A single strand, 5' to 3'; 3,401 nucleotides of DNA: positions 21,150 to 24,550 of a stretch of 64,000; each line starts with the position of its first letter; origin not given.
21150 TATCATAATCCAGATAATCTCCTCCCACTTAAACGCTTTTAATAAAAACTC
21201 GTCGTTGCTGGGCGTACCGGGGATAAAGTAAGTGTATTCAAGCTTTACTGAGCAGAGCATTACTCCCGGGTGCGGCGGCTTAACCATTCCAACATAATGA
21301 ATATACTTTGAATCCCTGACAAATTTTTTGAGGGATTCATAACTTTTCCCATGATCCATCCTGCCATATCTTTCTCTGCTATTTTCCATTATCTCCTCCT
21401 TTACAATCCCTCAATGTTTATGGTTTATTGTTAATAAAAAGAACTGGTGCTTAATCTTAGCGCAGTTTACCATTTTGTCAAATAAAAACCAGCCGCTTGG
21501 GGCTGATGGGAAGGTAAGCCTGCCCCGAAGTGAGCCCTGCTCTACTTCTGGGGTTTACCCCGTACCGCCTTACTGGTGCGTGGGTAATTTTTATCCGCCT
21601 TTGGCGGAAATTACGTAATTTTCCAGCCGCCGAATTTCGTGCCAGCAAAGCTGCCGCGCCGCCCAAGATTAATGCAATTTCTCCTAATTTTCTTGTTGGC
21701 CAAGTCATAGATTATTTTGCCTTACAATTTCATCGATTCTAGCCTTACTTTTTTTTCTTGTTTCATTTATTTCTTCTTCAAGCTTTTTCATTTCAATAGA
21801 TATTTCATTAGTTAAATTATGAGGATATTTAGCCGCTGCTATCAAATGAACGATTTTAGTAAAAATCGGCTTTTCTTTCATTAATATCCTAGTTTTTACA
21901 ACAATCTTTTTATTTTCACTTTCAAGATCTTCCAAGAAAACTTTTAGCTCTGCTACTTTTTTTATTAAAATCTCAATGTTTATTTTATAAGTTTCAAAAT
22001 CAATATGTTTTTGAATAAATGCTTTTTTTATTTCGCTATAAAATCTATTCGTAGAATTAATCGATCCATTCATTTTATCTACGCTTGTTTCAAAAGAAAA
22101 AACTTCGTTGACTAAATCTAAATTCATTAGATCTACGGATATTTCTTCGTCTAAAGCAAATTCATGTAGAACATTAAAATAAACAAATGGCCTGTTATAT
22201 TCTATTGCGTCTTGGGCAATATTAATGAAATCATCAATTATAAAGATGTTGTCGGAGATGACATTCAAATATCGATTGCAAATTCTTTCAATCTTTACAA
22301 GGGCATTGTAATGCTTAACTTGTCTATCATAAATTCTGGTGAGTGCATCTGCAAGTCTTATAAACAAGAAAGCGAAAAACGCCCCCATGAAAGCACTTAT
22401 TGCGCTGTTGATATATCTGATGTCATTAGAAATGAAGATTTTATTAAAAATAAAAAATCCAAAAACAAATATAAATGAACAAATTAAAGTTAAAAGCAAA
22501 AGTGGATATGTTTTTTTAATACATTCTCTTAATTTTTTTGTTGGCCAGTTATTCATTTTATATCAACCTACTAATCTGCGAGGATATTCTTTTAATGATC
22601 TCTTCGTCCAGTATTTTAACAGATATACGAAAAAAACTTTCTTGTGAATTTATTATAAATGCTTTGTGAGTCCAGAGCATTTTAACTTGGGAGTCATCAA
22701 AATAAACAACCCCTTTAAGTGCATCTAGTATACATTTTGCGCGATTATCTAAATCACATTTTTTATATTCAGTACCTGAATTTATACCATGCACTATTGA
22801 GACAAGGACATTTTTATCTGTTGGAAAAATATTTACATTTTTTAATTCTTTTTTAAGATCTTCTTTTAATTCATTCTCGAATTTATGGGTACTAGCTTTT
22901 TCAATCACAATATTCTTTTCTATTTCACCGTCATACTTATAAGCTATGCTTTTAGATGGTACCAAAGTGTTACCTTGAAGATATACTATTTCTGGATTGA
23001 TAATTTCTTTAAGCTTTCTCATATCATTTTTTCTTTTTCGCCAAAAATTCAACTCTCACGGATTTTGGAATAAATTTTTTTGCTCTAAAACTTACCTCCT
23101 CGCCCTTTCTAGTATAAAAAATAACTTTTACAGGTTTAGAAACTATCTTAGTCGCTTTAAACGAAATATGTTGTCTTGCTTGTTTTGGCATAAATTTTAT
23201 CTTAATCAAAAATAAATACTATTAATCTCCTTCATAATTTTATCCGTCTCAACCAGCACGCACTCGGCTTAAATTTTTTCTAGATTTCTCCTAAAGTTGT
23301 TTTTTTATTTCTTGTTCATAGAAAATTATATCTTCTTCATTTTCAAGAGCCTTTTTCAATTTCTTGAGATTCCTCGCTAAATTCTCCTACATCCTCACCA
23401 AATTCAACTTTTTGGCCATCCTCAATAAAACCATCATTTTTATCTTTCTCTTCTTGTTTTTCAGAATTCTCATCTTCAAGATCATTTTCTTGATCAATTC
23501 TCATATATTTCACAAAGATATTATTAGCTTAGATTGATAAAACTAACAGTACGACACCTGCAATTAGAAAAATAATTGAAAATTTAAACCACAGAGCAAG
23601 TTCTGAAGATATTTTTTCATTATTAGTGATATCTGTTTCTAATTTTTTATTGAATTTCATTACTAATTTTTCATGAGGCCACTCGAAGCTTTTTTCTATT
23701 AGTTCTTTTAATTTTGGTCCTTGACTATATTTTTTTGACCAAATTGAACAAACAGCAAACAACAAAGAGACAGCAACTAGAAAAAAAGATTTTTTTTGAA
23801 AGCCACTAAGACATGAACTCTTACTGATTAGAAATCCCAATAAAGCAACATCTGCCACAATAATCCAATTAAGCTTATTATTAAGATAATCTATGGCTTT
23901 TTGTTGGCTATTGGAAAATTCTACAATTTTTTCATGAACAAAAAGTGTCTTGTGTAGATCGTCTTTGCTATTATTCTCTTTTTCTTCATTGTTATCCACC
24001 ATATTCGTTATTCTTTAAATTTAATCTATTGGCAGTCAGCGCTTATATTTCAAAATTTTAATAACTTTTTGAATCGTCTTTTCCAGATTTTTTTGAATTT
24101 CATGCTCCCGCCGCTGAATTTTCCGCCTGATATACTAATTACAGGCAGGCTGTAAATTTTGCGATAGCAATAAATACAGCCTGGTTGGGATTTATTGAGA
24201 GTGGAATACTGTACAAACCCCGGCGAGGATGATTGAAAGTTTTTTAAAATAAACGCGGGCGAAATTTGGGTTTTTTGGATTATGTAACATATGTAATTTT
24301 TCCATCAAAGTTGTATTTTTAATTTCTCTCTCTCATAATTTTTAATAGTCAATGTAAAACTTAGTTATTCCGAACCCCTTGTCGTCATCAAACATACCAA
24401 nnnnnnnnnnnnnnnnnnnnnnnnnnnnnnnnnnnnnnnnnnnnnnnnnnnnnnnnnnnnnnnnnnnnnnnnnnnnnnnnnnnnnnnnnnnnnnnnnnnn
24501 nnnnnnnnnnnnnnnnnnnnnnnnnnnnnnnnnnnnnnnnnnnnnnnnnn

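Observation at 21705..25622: Strongly AT-rich foreign block: membrane protein - acidic 54-aa protein - basic 55-aa protein - RusA-like resolvase - membrane/coiled-coil protein, followed by a KAP P-loop NTPase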

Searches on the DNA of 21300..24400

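Call 82: search_rna_families(source=window, start=21300, end=24400, threshold=evalue, max_evalue=1)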
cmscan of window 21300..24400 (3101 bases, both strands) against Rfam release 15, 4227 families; matches with E-value up to 1: 1.
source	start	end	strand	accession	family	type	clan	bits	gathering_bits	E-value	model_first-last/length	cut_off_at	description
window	23353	23375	+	RF01338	CRISPR-DR25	Gene; CRISPR;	CL00014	22.2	36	0.38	1-25/25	no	CRISPR RNA direct repeat element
